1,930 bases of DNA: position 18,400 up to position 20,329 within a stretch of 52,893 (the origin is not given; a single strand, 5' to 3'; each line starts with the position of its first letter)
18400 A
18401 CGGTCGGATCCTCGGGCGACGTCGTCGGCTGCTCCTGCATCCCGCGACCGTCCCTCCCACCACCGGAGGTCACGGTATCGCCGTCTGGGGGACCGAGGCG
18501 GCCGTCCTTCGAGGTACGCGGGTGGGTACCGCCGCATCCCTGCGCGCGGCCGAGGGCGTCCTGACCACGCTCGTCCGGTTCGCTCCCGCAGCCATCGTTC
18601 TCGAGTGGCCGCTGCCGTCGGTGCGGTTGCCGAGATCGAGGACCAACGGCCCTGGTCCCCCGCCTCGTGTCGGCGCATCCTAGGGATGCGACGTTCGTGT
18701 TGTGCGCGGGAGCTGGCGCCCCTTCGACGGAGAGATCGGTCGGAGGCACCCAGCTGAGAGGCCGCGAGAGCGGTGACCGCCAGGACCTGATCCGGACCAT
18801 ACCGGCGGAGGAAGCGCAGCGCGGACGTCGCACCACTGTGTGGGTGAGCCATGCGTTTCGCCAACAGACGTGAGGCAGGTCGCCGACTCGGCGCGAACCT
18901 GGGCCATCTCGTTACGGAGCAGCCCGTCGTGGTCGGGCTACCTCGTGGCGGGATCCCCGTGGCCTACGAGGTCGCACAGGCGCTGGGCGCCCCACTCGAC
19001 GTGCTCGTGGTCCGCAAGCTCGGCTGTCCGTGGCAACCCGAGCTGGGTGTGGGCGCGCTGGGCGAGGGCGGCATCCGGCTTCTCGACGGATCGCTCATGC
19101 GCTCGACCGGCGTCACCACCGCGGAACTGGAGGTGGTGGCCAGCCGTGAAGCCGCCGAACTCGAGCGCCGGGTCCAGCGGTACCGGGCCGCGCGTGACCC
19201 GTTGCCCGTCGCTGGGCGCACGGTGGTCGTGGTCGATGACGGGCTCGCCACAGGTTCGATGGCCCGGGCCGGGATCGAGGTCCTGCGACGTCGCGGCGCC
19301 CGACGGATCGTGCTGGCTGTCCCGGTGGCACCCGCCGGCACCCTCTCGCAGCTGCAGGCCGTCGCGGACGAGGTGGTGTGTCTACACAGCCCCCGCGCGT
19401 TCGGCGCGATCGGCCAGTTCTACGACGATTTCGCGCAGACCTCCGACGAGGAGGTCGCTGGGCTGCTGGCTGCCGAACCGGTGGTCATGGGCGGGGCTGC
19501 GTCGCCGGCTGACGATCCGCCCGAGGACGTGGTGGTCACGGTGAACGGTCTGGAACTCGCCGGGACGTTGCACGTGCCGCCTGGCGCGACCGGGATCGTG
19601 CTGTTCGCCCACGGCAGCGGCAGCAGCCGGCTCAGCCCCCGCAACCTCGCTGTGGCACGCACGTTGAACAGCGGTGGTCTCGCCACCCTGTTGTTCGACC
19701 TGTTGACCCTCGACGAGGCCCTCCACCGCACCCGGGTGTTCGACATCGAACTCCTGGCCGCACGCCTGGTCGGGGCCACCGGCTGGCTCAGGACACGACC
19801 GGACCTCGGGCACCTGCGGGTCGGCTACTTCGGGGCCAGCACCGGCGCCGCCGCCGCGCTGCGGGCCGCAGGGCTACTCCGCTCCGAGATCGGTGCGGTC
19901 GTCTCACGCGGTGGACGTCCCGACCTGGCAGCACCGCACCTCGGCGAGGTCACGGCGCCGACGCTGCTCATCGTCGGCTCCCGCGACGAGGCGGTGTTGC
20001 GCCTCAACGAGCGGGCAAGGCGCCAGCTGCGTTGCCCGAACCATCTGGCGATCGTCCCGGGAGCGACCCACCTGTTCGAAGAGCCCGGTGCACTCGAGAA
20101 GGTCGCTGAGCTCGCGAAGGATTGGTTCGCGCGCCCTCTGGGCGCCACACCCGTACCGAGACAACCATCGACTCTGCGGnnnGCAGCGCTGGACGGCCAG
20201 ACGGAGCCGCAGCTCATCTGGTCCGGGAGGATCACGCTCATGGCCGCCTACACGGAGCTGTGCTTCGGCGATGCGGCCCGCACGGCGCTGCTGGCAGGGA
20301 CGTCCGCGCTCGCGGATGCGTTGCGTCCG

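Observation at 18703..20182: TPP riboswitch aptamer in front of a PRTase/dienelactone-hydrolase gene instead of a thiamine gene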

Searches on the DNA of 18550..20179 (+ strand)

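Call 4: search_rna_families(source=window, start=18550, end=18900, threshold=evalue, max_evalue=10, show_alignments=5)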
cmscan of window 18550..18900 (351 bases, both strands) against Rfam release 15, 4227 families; matches with E-value up to 10: 4.
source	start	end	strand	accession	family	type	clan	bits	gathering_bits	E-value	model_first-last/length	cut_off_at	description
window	18696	18830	+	RF00059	TPP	Cis-reg; riboswitch;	-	48.5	54.3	1.1e-08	1-105/105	no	TPP riboswitch aptamer (THI element)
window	18747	18821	-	RF02246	Six3os1_1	Gene; lncRNA;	-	13.2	50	1.3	1-87/87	no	Six3os1 conserved region 1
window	18776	18830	+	RF02044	CDKN2B-AS_2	Gene; lncRNA;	-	11.3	50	6.6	1-46/46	no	CDKN2B antisense RNA 1 convserved region 2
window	18800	18811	+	RF01149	sR10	Gene; snRNA; snoRNA; CD-box;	-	9.3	45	7.3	43-54/54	no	Small nucleolar RNA sR10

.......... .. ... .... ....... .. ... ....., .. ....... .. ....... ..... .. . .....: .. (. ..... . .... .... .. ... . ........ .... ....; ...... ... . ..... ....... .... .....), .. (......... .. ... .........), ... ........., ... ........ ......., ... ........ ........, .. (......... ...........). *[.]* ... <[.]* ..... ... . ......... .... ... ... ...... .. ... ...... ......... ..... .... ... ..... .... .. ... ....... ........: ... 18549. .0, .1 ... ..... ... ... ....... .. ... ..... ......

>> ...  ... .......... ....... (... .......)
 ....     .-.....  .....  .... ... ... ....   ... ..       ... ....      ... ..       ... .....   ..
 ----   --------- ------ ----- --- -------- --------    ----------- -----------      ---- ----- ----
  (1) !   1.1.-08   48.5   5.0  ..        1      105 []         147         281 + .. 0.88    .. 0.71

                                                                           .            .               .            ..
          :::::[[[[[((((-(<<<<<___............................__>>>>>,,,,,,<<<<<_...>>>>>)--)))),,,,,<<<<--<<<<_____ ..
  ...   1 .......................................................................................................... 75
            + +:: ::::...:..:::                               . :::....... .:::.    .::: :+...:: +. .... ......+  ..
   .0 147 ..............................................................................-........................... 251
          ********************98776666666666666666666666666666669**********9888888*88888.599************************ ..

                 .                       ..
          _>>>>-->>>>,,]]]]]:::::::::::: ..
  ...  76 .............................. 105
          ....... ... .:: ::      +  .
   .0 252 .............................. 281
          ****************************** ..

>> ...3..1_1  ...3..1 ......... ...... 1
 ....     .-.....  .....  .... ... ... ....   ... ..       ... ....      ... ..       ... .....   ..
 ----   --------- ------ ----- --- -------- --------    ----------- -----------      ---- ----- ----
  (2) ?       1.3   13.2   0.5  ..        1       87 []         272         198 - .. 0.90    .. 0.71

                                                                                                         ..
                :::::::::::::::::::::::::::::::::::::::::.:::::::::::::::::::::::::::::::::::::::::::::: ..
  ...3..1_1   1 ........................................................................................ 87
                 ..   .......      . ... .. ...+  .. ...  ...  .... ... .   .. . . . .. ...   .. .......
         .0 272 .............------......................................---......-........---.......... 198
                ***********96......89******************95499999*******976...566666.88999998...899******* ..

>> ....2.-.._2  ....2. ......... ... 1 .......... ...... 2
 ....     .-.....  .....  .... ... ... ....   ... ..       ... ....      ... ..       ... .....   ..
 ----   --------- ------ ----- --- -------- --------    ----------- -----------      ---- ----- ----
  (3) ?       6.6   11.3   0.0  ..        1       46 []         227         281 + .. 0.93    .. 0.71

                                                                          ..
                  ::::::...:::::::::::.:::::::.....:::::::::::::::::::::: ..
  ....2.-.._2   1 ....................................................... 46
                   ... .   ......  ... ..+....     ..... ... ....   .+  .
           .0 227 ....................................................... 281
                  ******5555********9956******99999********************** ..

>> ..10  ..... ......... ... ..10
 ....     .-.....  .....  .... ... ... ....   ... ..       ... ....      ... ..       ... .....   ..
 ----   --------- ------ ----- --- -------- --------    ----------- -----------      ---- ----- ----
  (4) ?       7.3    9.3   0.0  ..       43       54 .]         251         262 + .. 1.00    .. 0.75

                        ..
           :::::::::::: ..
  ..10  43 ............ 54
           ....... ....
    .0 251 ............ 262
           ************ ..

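Call 34: search_rna_families(sources=[L001, L162, L169, L171, L175, L176, L163, L165, L166], threshold=evalue, max_evalue=0.01)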
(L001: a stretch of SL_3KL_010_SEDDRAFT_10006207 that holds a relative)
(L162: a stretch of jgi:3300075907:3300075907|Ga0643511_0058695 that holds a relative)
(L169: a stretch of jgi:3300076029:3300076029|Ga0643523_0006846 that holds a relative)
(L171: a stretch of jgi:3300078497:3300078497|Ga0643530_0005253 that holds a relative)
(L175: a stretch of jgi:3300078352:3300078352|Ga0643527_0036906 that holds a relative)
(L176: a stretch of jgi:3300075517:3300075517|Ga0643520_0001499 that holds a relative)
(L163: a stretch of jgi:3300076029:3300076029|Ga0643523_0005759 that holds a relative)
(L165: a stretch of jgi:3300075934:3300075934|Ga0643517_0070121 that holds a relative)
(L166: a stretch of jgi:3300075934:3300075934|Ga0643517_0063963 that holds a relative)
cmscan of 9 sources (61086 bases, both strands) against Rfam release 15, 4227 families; matches with E-value up to 0.01: 6.
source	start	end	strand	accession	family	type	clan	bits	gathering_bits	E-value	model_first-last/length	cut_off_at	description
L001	3846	3980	+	RF00059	TPP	Cis-reg; riboswitch;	-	51.7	54.3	3e-07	1-105/105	no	TPP riboswitch aptamer (THI element)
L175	2971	3105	+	RF00059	TPP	Cis-reg; riboswitch;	-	50.6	54.3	5.8e-07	1-105/105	no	TPP riboswitch aptamer (THI element)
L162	437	571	+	RF00059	TPP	Cis-reg; riboswitch;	-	46.4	54.3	6.1e-06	1-105/105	no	TPP riboswitch aptamer (THI element)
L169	4021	4155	+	RF00059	TPP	Cis-reg; riboswitch;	-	45.2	54.3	1.2e-05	1-105/105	no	TPP riboswitch aptamer (THI element)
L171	3846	3980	+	RF00059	TPP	Cis-reg; riboswitch;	-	43.8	54.3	2.7e-05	1-105/105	no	TPP riboswitch aptamer (THI element)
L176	3847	3979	+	RF00059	TPP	Cis-reg; riboswitch;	-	42.1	54.3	7.1e-05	1-105/105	no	TPP riboswitch aptamer (THI element)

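Call 41: search_rna_families(sources=[L127, L145, L066, L034, L164, L168], threshold=evalue, max_evalue=1, show_alignments=2)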
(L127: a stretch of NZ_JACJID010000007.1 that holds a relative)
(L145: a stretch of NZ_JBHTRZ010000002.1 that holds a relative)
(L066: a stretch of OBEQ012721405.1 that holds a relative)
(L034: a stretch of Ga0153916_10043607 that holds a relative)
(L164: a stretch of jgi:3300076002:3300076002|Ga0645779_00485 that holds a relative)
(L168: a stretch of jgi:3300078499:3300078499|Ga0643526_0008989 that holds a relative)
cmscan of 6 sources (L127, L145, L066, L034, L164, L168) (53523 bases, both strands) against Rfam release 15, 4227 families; matches with E-value up to 1: 0.
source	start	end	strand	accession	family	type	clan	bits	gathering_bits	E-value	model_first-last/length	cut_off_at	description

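Call 78: build_rna_model(alignment_id=A4, structure=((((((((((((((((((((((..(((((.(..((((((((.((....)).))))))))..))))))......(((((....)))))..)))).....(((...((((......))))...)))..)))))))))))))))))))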
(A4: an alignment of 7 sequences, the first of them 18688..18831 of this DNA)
Model R1 built from alignment A4 (7 sequences, 144 columns); structure: as given.
model positions 144; base pairs 50; branch points 2; effective number of sequences 0.59; information 0.591 bits per position. Calibrated on 0.2 Mb of random sequence (short: E-values are rough).
structure used (alignment columns):
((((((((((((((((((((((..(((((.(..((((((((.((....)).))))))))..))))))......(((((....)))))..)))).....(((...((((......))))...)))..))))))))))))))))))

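Call 79: search_with_rna_model(model_id=R1, sources=[window, L002, L003, L004, L005, L006, L007, L008, L009, L010, L011, L012, L015, L016, L017, L018, L019, L020, L021, L022, L023, L024, L026, L028, L029, L030, L031, L032, L033, L035, L036, L037, L041, L042, L044, L045, L046, L047, L048, L049, L050, L051, L052, L053, L054, L055, L056, L057, L058, L059, L060, L062, L063, L064, L065, L066, L067, L069, L070, L072, L074, L075, L079, L080, L081, L082, L083, L084, L085, L086, L087, L088, L089, L090, L091, L092, L093, L094, L095, L096, L097, L098, L099, L100, L163, L164, L165, L166, L167, L168, L179, L001, L162, L169, L171, L175, L176], max_evalue=1)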
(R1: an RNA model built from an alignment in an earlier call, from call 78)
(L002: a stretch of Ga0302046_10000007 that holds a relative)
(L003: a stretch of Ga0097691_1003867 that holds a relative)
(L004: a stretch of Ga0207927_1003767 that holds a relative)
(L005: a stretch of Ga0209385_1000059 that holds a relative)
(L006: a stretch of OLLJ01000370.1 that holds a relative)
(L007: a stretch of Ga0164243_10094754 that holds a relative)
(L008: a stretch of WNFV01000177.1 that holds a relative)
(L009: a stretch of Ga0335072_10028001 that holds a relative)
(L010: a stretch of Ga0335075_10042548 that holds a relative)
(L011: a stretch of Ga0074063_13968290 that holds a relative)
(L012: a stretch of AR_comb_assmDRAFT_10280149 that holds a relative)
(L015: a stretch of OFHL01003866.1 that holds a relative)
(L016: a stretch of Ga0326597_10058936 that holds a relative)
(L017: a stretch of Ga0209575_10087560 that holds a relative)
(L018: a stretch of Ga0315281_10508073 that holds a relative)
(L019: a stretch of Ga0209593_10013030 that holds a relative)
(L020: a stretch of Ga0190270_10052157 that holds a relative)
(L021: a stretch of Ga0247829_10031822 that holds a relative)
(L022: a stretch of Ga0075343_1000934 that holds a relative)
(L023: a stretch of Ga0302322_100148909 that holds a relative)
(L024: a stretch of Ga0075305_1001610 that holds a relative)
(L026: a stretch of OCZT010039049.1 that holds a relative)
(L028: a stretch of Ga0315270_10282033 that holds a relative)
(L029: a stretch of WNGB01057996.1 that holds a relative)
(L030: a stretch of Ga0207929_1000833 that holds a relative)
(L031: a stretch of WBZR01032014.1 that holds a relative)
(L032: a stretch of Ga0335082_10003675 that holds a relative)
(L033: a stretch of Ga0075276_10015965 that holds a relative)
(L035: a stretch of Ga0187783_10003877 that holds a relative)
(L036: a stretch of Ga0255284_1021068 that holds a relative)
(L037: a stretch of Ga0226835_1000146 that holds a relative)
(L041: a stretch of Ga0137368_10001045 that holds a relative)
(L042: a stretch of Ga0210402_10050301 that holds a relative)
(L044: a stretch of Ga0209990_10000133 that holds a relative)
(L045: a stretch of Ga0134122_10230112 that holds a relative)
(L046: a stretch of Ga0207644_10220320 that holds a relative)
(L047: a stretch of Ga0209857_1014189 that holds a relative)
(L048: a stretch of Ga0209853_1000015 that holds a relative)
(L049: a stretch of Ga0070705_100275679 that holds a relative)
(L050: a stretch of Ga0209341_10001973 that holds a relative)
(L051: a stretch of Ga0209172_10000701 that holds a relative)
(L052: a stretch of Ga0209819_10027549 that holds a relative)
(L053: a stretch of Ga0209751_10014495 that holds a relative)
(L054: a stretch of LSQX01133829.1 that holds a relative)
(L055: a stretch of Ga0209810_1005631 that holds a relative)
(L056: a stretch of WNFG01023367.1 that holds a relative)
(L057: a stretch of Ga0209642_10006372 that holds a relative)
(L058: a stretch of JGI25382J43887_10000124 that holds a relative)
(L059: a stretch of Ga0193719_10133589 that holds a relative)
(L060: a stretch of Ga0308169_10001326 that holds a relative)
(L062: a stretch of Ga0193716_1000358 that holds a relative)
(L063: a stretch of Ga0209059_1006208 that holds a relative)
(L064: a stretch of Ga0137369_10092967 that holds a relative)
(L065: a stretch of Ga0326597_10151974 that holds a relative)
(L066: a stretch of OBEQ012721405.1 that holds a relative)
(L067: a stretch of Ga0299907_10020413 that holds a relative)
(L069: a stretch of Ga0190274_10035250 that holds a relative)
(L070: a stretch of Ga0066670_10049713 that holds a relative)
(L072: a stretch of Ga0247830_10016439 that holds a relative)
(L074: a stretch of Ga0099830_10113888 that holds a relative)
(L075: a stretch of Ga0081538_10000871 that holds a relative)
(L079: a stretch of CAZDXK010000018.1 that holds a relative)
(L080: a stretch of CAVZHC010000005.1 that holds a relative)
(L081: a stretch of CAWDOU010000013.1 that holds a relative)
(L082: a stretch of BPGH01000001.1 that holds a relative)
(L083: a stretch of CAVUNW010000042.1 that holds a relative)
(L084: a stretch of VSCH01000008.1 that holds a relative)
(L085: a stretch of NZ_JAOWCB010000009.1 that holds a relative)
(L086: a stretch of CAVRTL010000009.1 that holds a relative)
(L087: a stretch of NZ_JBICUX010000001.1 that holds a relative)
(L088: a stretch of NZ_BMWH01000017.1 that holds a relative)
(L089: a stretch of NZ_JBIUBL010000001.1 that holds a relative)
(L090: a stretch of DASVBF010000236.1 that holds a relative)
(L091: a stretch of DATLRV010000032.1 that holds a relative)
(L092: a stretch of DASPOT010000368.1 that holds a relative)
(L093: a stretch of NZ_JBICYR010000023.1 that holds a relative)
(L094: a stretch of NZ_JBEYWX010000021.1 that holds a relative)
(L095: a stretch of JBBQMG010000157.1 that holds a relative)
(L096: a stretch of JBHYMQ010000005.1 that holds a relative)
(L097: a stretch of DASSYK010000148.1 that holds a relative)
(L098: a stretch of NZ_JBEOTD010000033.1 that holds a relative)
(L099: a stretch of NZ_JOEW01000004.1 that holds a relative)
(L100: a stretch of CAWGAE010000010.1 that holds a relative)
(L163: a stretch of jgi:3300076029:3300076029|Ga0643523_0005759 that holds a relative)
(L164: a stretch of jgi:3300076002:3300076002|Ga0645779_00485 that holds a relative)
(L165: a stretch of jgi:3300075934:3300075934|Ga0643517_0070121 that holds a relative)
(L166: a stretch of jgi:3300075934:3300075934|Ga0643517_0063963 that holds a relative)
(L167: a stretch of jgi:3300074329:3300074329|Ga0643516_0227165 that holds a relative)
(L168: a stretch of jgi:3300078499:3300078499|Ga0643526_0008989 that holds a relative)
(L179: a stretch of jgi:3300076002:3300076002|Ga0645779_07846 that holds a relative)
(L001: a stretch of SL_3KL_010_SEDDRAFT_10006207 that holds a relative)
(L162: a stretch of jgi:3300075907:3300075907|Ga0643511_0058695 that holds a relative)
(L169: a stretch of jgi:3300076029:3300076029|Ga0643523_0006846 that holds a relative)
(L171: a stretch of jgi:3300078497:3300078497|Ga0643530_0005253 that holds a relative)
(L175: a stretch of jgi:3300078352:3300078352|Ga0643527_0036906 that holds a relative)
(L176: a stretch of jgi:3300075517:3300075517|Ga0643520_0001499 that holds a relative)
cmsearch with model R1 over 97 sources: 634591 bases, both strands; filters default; matches with E-value up to 1: 12.
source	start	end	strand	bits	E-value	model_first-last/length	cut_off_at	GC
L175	2963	3106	+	173.1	2.5e-30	1-144/144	no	0.67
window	18688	18831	+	167.8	2.6e-29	1-144/144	no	0.71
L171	3838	3981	+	167.2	3.3e-29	1-144/144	no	0.72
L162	429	572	+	164.3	1.2e-28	1-144/144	no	0.7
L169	4013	4156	+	159.1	1.1e-27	1-144/144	no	0.7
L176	3839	3980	+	153.4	1.4e-26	1-144/144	no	0.72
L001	3838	3980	+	153.1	1.6e-26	1-144/144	no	0.68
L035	2402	2443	-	20.6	0.28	1-144/144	no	0.57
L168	7304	7419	+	19.1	0.55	1-144/144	no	0.72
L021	1765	1885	+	19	0.58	1-144/144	no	0.7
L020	247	367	+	19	0.58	1-144/144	no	0.7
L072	4039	4159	+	18.9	0.6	1-144/144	no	0.7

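Call 80: search_with_rna_model(model_id=R1, sources=[L101, L102, L103, L104, L105, L106, L107, L108, L109, L110, L111, L112, L113, L114, L115, L116, L117, L118, L119, L120, L121, L122, L123, L124, L125, L126, L127, L128, L129, L130, L131, L132, L133, L134, L135, L136, L137, L138, L139, L140, L141, L142, L143, L144, L145, L146, L147, L148, L149, L150, L151, L152, L153, L154, L155, L156, L157, L158, L013, L014, L025, L027, L034, L038, L039, L040, L043, L061, L068, L071, L073, L076, L077, L078], max_evalue=1)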
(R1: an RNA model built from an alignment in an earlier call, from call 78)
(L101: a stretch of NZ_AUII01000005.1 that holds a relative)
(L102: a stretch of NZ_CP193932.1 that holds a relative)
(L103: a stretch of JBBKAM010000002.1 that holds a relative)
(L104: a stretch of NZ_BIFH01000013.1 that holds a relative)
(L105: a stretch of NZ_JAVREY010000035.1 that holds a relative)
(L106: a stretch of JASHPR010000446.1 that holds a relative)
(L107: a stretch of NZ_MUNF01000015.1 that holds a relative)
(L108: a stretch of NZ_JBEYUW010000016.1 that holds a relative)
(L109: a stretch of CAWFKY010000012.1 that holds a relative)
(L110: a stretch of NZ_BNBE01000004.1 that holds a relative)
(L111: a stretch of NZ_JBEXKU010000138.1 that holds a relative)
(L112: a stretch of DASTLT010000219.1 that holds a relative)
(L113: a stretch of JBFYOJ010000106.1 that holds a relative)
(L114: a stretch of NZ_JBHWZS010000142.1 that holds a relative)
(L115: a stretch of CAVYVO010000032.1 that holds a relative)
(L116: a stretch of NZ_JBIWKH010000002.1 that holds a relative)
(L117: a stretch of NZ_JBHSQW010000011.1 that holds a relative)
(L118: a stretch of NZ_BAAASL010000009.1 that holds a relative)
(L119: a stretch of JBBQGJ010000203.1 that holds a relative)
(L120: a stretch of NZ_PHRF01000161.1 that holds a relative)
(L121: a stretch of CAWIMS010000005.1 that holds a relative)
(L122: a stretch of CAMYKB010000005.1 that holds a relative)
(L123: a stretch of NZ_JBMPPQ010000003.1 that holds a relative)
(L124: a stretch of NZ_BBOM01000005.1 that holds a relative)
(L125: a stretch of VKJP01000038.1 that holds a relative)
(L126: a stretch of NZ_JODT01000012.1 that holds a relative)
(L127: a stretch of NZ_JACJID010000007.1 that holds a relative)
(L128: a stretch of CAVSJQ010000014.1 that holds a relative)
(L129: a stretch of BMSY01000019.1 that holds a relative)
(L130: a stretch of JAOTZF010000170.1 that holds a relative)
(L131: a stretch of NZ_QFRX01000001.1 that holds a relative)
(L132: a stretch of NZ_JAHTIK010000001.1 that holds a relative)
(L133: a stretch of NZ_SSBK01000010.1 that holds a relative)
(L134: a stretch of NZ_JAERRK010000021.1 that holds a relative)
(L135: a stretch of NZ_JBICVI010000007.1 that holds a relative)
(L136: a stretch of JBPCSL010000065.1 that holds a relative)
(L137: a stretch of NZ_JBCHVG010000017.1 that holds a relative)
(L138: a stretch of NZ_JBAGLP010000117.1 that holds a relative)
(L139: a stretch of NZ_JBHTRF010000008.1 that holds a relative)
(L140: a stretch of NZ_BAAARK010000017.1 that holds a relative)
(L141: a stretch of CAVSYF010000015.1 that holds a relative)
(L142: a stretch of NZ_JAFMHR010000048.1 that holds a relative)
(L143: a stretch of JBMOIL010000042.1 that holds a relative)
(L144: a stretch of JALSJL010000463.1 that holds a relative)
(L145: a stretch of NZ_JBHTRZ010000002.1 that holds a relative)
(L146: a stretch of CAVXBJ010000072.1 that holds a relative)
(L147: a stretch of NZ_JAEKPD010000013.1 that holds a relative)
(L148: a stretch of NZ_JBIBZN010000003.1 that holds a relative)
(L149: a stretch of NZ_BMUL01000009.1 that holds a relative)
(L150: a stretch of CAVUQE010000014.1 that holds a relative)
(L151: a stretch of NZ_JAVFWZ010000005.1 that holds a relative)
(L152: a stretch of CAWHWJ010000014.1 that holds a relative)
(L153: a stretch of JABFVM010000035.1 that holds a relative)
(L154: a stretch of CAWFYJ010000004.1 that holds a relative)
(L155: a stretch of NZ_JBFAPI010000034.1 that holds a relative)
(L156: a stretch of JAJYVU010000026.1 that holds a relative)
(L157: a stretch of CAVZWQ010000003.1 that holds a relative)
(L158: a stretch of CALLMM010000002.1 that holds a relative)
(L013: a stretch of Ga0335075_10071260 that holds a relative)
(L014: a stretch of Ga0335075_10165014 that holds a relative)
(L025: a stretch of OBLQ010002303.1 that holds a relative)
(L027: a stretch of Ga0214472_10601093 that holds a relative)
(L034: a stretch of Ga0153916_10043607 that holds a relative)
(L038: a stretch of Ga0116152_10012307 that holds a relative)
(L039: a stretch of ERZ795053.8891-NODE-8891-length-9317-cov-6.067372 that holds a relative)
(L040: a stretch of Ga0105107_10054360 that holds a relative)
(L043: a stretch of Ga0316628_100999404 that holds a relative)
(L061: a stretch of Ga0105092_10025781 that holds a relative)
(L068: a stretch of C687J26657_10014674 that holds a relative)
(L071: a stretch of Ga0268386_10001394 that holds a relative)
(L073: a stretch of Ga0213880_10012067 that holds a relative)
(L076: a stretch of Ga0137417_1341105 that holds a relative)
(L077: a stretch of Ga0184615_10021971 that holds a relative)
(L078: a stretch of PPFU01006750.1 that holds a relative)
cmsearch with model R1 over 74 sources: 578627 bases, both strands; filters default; matches with E-value up to 1: 7.
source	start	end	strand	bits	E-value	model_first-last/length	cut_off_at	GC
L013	2669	2845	-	42.4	1.8e-05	1-144/144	no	0.68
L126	2079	2187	+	22.6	0.11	1-144/144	no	0.71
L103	8726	8830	-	19.2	0.48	1-144/144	no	0.66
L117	6469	6499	+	18.6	0.62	1-144/144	no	0.77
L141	618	758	-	18.4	0.68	1-144/144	no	0.65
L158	2263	2303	+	18.4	0.69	1-144/144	no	0.73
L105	8326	8356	-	18.1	0.78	1-144/144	no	0.84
